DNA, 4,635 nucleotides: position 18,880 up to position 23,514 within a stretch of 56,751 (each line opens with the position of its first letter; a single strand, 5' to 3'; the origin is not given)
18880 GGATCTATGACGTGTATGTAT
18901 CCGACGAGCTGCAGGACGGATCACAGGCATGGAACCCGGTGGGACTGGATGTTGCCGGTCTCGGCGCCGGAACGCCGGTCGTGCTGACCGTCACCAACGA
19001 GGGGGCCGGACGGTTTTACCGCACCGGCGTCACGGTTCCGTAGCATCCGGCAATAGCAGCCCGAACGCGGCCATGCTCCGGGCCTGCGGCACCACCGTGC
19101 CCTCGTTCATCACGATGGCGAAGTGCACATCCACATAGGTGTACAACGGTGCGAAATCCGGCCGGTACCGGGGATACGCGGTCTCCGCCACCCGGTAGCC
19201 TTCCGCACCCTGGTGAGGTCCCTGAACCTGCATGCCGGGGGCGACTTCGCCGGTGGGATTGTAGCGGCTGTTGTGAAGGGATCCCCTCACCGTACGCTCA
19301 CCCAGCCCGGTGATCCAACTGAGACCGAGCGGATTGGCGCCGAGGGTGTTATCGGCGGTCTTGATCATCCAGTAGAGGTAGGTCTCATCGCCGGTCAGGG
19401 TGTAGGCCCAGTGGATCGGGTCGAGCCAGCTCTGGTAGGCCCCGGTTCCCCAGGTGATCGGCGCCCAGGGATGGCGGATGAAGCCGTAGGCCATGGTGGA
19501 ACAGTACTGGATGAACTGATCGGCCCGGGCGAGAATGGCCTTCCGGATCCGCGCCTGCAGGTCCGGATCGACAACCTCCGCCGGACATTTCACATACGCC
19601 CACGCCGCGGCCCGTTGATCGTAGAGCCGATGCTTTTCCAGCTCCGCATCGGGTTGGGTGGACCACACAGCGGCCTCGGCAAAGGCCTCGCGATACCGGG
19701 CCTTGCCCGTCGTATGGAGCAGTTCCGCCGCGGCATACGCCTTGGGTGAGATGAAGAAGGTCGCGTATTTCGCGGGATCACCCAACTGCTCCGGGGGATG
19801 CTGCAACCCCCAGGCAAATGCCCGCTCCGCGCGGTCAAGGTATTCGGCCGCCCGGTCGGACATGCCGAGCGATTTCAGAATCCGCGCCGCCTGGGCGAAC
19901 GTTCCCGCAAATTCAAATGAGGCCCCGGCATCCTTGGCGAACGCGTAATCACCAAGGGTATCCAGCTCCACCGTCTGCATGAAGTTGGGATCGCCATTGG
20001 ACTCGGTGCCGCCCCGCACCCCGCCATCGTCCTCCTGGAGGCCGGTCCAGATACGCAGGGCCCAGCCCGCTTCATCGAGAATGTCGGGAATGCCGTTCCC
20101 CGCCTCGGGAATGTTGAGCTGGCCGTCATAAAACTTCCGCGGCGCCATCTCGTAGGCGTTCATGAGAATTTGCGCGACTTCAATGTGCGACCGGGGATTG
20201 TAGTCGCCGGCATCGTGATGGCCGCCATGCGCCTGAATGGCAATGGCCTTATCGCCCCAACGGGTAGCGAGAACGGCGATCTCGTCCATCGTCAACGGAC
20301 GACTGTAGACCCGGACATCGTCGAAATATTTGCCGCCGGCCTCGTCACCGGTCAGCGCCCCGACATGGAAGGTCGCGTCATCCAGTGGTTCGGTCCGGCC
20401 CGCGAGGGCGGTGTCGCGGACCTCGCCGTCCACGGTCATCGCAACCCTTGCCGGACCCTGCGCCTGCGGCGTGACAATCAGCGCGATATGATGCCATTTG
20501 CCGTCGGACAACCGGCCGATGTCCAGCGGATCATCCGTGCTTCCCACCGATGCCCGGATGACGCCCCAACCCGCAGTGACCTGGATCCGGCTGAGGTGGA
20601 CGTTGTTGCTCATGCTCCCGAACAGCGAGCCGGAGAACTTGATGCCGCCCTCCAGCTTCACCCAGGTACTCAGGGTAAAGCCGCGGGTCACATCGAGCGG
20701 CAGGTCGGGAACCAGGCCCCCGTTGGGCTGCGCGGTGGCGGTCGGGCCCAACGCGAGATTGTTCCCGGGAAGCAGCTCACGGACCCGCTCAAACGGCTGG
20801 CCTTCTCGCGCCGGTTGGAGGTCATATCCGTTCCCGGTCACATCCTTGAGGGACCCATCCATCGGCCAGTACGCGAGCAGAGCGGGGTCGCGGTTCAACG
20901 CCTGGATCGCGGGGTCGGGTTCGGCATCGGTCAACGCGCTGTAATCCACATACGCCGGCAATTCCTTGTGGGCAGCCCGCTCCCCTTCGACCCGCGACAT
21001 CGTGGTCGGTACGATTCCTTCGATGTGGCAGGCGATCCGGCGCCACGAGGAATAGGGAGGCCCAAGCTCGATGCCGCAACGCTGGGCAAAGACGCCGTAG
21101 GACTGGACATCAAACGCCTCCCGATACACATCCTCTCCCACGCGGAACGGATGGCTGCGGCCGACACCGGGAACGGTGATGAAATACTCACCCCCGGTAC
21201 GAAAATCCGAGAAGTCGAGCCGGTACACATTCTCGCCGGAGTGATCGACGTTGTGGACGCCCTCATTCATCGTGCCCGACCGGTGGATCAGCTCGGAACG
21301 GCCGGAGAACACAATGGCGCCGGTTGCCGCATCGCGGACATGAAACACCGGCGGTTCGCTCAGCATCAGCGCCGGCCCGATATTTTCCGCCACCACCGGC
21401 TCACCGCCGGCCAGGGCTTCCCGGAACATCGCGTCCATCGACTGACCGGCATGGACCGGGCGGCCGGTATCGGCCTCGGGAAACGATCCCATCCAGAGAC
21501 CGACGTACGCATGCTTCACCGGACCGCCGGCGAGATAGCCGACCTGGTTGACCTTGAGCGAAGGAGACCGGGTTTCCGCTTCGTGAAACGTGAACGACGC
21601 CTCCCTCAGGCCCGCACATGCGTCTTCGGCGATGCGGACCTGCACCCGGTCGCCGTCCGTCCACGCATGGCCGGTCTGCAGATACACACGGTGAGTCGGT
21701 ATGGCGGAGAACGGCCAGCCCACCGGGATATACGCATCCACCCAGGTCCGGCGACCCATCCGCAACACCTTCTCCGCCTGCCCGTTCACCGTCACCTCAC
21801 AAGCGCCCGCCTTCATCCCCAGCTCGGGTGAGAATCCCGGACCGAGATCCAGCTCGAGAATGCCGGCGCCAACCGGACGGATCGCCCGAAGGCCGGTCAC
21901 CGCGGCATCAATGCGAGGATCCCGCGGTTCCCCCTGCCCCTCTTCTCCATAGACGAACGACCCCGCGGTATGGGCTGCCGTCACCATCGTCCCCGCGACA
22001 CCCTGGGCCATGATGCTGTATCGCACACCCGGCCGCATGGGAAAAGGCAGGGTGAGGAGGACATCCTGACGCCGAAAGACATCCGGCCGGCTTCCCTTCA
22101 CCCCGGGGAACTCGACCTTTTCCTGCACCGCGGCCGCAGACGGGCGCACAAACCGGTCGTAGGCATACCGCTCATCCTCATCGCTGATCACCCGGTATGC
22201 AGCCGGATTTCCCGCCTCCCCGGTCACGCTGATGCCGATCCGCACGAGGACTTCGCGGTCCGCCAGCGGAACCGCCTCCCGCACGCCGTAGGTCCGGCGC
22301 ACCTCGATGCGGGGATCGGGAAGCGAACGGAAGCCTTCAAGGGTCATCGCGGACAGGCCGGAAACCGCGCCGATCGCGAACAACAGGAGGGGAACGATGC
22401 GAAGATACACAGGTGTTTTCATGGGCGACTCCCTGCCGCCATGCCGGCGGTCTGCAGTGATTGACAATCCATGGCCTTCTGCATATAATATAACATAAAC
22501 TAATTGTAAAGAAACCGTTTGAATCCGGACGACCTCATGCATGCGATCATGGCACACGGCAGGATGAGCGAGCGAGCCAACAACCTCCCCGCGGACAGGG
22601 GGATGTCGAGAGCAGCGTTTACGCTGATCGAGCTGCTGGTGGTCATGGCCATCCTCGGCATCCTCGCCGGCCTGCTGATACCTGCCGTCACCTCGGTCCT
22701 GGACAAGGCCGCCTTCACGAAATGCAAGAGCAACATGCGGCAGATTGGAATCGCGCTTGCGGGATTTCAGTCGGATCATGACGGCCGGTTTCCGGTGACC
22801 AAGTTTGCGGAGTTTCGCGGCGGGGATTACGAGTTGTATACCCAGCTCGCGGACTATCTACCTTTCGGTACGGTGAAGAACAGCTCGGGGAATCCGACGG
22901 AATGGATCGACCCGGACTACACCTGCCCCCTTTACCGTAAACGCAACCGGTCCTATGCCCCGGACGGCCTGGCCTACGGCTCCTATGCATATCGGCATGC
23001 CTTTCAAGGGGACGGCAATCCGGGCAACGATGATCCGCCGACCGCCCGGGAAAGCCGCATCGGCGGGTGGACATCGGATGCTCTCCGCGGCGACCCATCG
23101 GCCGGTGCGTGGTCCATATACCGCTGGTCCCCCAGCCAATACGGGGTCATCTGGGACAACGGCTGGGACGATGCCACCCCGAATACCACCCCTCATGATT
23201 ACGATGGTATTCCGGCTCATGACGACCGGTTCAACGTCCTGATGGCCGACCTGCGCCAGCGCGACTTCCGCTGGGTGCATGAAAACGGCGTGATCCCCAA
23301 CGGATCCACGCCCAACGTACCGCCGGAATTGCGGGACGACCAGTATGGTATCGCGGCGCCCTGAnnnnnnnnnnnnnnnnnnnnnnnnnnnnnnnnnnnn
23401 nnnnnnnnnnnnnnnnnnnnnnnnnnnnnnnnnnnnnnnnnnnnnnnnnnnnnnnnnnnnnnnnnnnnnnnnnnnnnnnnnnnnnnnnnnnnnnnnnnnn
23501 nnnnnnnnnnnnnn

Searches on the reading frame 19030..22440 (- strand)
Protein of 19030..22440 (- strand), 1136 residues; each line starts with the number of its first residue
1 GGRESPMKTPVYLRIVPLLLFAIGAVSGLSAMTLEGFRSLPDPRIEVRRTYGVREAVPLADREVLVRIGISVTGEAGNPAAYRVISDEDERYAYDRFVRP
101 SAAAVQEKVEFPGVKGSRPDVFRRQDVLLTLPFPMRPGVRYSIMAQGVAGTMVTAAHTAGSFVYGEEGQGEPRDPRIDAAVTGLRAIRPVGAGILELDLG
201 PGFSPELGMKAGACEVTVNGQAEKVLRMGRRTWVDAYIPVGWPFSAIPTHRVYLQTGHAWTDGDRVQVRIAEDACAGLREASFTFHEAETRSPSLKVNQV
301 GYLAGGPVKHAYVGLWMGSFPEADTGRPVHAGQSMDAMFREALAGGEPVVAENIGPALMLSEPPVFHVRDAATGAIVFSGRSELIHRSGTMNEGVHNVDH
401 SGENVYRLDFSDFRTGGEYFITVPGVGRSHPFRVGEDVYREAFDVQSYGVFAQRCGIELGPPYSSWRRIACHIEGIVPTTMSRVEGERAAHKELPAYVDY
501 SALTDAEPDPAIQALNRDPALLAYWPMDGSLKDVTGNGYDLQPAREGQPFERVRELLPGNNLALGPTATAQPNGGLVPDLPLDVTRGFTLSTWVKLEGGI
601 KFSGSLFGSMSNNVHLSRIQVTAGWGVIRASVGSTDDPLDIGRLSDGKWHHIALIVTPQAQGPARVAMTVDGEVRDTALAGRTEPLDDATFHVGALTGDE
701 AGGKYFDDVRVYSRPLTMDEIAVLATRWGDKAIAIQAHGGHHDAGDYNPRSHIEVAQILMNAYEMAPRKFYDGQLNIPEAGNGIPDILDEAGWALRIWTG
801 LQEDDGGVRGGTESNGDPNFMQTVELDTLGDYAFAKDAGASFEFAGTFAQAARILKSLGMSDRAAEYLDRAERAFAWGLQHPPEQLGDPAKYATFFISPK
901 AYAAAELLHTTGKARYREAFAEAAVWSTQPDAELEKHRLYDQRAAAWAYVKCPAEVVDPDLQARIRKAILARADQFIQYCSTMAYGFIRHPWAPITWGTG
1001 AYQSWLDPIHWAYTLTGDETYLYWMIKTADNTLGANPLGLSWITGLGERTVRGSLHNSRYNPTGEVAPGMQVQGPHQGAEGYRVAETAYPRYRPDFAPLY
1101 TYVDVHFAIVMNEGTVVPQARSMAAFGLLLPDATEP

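Call 24: search_protein_families(library=pfam, proteins=[window:19030-22440:-], max_evalue=0.001)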
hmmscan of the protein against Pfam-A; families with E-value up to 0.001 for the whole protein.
window:19030-22440:- (1136 aa): 3 families
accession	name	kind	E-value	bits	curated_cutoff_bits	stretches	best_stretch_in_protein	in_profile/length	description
PF00759.25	Glyco_hydro_9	-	7e-22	78.8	27.7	1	731-1117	43-435/444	Glycosyl hydrolase family 9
PF02927.20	CelD_N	-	4.7e-13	50.1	24.6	1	364-427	32-85/86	Cellulase N-terminal ig-like domain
PF13385.13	Laminin_G_3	-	4.7e-13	50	27.6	1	577-722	9-151/151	Concanavalin A-like lectin/glucanases superfamily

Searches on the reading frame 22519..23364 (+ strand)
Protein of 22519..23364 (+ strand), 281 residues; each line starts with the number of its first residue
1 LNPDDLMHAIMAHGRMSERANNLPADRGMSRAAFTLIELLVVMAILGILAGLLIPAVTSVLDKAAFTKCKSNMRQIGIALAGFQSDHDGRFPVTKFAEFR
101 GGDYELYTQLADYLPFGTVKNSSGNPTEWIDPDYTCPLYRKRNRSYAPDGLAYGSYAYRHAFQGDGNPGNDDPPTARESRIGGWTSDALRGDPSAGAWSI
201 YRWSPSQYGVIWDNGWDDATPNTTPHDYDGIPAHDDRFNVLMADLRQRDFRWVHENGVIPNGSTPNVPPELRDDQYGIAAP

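Call 24: search_protein_families(library=pfam, proteins=[window:22519-23364:+], max_evalue=0.001)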
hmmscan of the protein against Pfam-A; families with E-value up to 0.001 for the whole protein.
window:22519-23364:+ (281 aa): 2 families
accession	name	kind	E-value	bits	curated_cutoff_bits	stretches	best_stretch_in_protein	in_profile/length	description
PF07963.17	N_methyl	-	6.9e-07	29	21.2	1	30-53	3-26/27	Prokaryotic N-terminal methylation motif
PF07596.16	SBP_bac_10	-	0.00027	21.5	23.3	0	68-98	11-40/268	Protein of unknown function (DUF1559)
